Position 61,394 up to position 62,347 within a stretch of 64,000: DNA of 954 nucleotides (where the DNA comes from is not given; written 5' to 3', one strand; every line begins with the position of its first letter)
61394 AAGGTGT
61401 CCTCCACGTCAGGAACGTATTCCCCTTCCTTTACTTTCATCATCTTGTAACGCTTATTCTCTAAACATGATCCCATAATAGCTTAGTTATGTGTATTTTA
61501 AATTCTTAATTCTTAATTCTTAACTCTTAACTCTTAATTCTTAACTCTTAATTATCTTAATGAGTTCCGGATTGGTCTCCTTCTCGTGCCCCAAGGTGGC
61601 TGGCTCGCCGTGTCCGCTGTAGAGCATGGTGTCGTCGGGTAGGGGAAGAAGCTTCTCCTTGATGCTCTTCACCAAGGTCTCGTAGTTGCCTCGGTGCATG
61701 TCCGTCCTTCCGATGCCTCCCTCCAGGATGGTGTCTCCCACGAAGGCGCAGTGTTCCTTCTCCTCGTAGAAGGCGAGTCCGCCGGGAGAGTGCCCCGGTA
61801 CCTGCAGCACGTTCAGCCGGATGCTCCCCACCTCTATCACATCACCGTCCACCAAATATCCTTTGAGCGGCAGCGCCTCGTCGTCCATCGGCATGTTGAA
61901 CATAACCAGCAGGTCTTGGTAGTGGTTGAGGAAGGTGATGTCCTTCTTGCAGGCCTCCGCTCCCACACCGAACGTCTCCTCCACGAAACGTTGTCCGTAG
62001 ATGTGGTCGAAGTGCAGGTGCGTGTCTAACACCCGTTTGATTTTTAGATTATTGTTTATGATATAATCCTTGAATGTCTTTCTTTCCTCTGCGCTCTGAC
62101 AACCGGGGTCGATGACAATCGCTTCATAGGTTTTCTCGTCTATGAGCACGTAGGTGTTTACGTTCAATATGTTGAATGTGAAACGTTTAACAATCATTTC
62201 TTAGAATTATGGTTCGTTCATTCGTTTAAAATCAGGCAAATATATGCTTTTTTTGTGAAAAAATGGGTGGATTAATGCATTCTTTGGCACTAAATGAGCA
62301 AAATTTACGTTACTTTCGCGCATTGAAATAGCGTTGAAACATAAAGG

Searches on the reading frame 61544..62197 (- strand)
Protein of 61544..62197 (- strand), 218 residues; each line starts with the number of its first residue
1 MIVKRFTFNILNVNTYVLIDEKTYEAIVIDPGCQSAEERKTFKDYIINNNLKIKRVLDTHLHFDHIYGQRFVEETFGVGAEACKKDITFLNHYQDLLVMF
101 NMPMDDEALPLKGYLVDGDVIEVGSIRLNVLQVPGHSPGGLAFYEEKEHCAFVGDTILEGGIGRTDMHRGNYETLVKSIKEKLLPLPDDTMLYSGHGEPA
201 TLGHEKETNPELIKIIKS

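Call 23: search_protein_families(library=pfam, proteins=[window:61544-62197:-], max_evalue=0.0001)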
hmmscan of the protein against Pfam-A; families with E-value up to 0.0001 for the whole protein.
window:61544-62197:- (218 aa): 1 family
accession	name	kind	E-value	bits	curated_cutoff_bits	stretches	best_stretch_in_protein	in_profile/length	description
PF00753.33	Lactamase_B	-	8.7e-22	78.4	22.7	1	12-196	5-196/196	Metallo-beta-lactamase superfamily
